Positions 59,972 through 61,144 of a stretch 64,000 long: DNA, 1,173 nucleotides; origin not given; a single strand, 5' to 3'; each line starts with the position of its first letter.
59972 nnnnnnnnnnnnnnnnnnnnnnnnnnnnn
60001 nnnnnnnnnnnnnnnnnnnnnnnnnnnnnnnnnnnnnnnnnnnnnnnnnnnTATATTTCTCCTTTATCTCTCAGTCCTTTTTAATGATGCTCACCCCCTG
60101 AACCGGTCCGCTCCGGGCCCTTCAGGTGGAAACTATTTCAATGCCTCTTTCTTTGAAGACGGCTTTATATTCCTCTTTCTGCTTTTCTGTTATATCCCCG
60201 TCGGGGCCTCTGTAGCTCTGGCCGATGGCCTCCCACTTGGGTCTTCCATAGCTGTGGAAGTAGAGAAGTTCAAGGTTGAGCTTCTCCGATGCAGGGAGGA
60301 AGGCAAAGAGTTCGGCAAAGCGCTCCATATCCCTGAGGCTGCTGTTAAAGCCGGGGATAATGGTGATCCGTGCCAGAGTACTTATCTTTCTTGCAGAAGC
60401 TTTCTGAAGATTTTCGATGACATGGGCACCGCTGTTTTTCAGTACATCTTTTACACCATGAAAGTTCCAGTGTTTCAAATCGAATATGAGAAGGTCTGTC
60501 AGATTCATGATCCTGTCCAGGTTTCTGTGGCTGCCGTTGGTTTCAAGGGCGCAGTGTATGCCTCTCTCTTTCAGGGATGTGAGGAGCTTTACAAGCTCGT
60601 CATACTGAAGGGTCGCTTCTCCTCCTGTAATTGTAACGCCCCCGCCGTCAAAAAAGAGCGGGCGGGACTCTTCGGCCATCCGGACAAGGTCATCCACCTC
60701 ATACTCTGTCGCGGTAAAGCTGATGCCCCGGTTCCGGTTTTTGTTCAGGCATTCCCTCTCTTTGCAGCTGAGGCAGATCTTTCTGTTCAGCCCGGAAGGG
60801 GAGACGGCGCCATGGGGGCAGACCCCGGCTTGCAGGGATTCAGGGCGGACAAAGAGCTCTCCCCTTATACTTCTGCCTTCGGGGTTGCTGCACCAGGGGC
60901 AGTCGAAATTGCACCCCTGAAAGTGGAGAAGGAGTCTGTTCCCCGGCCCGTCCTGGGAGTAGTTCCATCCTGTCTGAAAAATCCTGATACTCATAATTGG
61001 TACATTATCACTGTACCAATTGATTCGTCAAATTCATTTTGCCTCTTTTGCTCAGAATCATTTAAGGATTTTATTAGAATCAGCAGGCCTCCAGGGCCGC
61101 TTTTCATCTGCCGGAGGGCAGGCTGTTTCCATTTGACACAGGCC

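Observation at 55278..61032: Atypical glycyl radical enzyme operon with a sedoheptulokinase-like kinase: candidate new radical sugar-phosphate pathway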

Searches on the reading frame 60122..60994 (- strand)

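Call 4: search_protein_families(library=pfam, proteins=[window:60122-60994:-])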
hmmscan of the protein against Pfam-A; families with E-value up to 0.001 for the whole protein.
window:60122-60994:- (290 aa): 2 families
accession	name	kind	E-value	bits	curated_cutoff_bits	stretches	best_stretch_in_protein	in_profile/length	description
PF04055.27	Radical_SAM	-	1.3e-17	64.9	29.5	1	23-222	2-161/166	Radical SAM superfamily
PF13353.11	Fer4_12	-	2.9e-10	41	22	1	15-49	2-36/137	4Fe-4S single cluster domain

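Call 5: search_protein_families(library=ncbifam, proteins=[window:60122-60994:-])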
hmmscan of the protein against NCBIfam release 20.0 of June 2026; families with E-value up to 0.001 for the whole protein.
window:60122-60994:- (290 aa): 20 families
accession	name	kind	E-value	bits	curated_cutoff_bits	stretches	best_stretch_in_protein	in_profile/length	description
TIGR02494.1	PFLE_PFLC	subfamily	7.6e-48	163.3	174.35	1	14-282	10-291/293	glycyl-radical enzyme activating protein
TIGR02493.1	PFLA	equivalog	1.2e-42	145.9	231.75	2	93-278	41-227/235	pyruvate formate-lyase-activating protein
NF033717.2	HPDL_rSAM_activ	equivalog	5.6e-40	137.5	420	1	13-286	14-302/311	4-hydroxyphenylacetate decarboxylase activase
NF048010.1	SfplDhtActHpsHDes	equivalog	4.4e-39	134.1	430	1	14-271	17-289/298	(2S)-3-sulfopropanediol dehydratase activating enzyme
NF043069.1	T4HPD_activ_SAM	equivalog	6.5e-38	130.8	425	1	14-287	13-295/299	trans-4-hydroxy-L-proline dehydratase activase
NF033719.1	ind_deCO2_activ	equivalog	2.8e-37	128.7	425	1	13-287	11-300/302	indoleacetate decarboxylase activase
NF007483.0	PRK10076.1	equivalog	5e-36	124.4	326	1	4-267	23-267/292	[formate-C-acetyltransferase]-activating enzyme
TIGR04395.1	cutC_activ_rSAM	equivalog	2.4e-35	122.3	360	1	4-265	6-281/309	choline TMA-lyase-activating enzyme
TIGR04003.1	rSAM_BssD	equivalog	4.3e-35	121.4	496.45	1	14-268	12-285/314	[benzylsuccinate synthase]-activating enzyme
TIGR04041.1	activase_YjjW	hypoth_equivalog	7.1e-32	110.9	250.2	1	15-251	14-243/276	YjjW family glycine radical enzyme activase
NF008356.0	PRK11145.1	equivalog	1.3e-30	106.5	375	1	80-284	33-241/246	pyruvate formate lyase 1-activating protein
NF048008.1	SfplDhtActHpfHKleb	equivalog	1.3e-28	100.2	500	1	14-286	11-302/308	(2S)-3-sulfopropanediol dehydratase activating enzyme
TIGR02495.1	NrdG2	equivalog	2.1e-17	63.1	131.15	1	94-225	43-175/193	anaerobic ribonucleoside-triphosphate reductase activating protein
TIGR02491.1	NrdG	equivalog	1.8e-06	28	126.1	0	15-44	12-41/154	anaerobic ribonucleoside-triphosphate reductase activating protein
TIGR03365.1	Bsubt_queE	equivalog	1.9e-05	24.3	206.1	0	119-169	75-123/238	7-carboxy-7-deazaguanine synthase QueE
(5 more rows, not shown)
